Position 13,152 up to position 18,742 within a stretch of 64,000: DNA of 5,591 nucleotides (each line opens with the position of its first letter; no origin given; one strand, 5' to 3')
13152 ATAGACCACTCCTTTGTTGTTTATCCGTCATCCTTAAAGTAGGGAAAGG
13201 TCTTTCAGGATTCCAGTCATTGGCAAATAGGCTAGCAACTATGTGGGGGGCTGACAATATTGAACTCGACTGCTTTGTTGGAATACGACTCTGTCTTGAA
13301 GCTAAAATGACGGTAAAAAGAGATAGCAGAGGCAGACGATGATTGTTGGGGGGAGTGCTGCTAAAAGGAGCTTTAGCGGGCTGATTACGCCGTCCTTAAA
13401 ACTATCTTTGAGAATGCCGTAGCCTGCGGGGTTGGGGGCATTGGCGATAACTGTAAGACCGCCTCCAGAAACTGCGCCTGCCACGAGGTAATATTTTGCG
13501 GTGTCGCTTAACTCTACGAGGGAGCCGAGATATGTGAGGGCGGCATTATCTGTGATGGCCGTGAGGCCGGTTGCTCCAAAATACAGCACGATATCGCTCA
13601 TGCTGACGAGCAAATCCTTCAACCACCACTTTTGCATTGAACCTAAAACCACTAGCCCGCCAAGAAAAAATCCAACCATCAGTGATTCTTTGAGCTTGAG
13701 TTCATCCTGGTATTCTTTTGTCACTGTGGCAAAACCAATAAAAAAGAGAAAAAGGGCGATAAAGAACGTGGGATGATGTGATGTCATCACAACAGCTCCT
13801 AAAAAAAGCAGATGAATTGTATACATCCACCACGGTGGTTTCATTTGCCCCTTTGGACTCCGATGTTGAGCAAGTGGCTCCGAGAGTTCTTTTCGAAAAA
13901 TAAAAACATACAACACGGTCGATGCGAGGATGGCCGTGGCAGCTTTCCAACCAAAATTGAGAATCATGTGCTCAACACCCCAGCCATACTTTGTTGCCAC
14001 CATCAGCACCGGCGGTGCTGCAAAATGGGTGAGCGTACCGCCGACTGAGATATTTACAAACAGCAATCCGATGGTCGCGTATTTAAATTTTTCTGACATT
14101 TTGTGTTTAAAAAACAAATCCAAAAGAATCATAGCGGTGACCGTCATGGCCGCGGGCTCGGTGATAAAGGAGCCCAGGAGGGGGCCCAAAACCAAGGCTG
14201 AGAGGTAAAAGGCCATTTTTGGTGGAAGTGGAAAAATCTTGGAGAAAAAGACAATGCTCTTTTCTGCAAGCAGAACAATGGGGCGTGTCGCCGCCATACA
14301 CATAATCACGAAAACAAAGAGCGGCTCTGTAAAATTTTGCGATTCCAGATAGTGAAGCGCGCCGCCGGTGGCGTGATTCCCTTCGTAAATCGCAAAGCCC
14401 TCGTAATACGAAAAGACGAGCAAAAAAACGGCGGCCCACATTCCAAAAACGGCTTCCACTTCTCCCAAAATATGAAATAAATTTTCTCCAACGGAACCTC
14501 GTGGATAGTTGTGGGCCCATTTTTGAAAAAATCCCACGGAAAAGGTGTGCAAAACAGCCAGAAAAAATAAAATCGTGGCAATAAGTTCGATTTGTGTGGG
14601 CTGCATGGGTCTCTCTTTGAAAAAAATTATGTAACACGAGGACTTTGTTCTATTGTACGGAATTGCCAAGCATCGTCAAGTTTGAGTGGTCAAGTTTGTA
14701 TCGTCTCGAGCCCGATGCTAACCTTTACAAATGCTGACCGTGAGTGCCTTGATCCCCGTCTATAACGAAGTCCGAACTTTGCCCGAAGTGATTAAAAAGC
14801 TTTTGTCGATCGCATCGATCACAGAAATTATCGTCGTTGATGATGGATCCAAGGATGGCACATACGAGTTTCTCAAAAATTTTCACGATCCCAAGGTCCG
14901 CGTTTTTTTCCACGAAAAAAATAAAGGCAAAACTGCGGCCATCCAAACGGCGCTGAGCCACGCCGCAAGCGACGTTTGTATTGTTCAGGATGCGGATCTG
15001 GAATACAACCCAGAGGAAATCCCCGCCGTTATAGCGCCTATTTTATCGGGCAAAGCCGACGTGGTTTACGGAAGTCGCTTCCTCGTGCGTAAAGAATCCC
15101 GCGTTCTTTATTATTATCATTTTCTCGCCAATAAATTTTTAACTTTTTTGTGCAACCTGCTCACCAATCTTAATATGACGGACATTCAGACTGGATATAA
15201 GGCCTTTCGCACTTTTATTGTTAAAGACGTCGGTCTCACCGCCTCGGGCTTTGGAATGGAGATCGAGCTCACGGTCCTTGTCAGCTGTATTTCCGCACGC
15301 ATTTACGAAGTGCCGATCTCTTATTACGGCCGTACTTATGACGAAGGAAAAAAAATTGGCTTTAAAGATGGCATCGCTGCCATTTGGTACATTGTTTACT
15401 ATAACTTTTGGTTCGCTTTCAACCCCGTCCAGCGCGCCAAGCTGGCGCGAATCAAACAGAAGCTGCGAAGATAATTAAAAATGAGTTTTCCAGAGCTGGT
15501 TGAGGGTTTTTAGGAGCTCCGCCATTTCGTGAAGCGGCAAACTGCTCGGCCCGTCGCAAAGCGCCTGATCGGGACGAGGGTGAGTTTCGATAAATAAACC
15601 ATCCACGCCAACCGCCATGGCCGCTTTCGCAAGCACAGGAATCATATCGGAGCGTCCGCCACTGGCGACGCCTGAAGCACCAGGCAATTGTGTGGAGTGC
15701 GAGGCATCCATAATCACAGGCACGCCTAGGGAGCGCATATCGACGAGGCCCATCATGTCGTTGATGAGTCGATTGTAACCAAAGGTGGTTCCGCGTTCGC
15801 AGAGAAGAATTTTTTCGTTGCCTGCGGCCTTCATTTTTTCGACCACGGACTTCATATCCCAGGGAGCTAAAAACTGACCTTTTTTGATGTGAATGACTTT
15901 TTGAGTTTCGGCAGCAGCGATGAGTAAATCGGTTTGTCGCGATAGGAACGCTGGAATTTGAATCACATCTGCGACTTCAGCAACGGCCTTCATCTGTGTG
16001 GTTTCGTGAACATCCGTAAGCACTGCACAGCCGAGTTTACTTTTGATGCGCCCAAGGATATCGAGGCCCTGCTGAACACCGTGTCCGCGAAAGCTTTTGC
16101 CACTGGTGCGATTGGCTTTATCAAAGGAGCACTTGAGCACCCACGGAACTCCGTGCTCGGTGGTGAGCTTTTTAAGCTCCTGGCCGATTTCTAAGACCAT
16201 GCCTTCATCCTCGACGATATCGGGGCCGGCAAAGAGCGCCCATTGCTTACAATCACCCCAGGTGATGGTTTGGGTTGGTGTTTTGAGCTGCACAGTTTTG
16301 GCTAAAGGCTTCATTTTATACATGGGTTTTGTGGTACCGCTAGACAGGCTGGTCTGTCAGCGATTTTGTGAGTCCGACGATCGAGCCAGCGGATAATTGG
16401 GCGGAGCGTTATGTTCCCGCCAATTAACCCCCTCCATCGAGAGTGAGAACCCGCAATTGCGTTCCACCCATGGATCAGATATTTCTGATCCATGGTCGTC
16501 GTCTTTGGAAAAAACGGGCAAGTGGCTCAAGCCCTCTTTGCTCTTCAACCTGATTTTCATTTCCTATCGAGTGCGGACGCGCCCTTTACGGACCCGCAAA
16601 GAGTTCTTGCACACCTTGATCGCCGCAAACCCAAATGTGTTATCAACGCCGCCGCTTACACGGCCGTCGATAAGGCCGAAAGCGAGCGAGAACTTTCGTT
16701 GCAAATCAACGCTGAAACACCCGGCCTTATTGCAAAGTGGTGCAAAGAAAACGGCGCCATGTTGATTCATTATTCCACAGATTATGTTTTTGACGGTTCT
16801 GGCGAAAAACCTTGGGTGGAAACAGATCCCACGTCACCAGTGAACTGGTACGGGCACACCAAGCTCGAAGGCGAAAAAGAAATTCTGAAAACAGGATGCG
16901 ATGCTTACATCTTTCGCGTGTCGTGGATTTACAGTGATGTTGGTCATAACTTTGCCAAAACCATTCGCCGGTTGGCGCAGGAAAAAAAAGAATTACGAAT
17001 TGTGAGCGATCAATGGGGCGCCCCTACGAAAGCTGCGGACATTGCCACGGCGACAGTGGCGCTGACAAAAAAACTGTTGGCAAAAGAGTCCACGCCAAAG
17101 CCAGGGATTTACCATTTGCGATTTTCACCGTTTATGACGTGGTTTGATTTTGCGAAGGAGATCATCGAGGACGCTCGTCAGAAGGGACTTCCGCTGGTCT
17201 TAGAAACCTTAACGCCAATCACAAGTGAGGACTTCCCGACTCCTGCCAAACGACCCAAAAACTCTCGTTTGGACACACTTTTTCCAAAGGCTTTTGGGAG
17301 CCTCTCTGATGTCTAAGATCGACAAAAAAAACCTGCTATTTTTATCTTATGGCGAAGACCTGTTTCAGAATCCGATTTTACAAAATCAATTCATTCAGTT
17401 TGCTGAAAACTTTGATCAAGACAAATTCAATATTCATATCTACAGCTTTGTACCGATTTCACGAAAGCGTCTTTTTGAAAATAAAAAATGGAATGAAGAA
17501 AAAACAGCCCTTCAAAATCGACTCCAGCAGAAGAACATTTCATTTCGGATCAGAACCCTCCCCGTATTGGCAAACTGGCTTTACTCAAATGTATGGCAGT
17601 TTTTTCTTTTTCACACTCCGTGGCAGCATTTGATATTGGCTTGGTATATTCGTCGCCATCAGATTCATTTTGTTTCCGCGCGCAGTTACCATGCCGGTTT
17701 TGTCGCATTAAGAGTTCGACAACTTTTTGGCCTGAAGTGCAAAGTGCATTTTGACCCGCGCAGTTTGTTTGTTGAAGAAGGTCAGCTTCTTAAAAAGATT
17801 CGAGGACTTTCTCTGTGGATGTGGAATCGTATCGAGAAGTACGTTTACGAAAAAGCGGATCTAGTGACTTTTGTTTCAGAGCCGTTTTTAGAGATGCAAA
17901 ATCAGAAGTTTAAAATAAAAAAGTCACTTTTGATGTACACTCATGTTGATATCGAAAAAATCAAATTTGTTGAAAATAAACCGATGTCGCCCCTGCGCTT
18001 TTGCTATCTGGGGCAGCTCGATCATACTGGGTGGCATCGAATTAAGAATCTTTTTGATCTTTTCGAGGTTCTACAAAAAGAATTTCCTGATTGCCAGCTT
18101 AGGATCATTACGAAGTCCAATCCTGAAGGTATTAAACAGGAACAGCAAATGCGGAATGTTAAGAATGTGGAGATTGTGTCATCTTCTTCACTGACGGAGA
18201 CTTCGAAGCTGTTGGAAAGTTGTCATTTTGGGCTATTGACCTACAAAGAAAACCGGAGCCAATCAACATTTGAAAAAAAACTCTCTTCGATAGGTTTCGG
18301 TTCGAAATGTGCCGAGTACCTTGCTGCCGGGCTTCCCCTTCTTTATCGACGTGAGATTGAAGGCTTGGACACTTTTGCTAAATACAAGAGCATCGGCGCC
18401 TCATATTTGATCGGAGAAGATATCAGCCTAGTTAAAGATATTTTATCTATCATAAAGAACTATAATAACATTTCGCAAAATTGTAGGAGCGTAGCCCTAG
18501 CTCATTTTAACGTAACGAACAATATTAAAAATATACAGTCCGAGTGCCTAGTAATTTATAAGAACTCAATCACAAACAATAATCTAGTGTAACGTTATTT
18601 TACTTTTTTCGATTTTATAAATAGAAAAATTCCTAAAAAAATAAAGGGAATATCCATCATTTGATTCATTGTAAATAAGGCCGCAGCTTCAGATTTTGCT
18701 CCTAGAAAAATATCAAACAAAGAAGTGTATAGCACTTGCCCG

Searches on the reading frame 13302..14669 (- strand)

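Call 88: search_protein_families(library=pfam, proteins=[window:13302-14669:-], max_evalue=0.00001)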
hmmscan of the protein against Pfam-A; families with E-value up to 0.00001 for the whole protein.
window:13302-14669:- (455 aa): 1 family
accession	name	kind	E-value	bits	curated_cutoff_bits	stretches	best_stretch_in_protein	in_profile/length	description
PF07399.17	Na_H_antiport_3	-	2.4e-173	577.3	25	1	27-451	2-418/419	Putative Na+/H+ antiporter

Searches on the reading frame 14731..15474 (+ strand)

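Call 88: search_protein_families(library=pfam, proteins=[window:14731-15474:+], max_evalue=0.00001)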
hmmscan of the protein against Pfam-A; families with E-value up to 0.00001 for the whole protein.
window:14731-15474:+ (247 aa): 4 families
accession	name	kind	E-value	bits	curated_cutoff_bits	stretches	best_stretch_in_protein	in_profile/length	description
PF00535.33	Glycos_transf_2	-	1.4e-36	126.4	23.3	1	5-167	1-167/168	Glycosyl transferase family 2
PF13641.12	Glyco_tranf_2_3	-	1.4e-07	32.2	27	1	4-137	3-132/230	Glycosyltransferase like family 2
PF13704.12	Glyco_tranf_2_4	-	5e-06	27.4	27.5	1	12-89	2-81/98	Glycosyl transferase family 2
PF10111.15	Glyco_tranf_2_2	-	8e-06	26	27.3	0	6-101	2-103/276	Glycosyltransferase like family 2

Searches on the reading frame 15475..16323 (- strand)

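Call 88: search_protein_families(library=pfam, proteins=[window:15475-16323:-], max_evalue=0.00001)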
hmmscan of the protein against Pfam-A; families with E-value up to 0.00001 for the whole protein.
window:15475-16323:- (282 aa): 1 family
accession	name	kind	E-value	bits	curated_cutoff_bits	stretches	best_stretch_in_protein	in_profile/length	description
PF00793.26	DAHP_synth_1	-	5e-71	239.2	25.5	1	17-277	7-264/270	DAHP synthetase I family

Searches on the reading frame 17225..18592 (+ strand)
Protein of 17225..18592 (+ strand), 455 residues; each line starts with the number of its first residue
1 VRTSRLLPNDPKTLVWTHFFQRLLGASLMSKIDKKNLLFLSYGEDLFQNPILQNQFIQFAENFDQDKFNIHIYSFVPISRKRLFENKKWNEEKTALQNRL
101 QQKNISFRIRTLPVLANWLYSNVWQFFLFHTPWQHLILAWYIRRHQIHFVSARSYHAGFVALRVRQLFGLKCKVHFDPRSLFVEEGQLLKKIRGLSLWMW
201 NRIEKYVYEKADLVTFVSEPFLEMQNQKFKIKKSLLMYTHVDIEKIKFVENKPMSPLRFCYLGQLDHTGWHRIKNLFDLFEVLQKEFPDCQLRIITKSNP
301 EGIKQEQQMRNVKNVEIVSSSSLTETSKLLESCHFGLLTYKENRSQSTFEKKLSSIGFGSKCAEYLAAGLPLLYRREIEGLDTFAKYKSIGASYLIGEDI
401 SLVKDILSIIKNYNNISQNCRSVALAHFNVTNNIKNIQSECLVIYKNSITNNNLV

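Call 88: search_protein_families(library=pfam, proteins=[window:17225-18592:+], max_evalue=0.00001)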
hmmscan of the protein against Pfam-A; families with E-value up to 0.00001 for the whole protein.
window:17225-18592:+ (455 aa): 2 families
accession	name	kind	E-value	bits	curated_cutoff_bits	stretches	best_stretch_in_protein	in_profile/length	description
PF00534.26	Glycos_transf_1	-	3.8e-07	30.3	26.4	1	242-415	1-160/172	Glycosyl transferases group 1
PF13579.12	Glyco_trans_4_4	-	5.7e-06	27.2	29.7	1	111-221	39-138/158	Glycosyl transferase 4-like domain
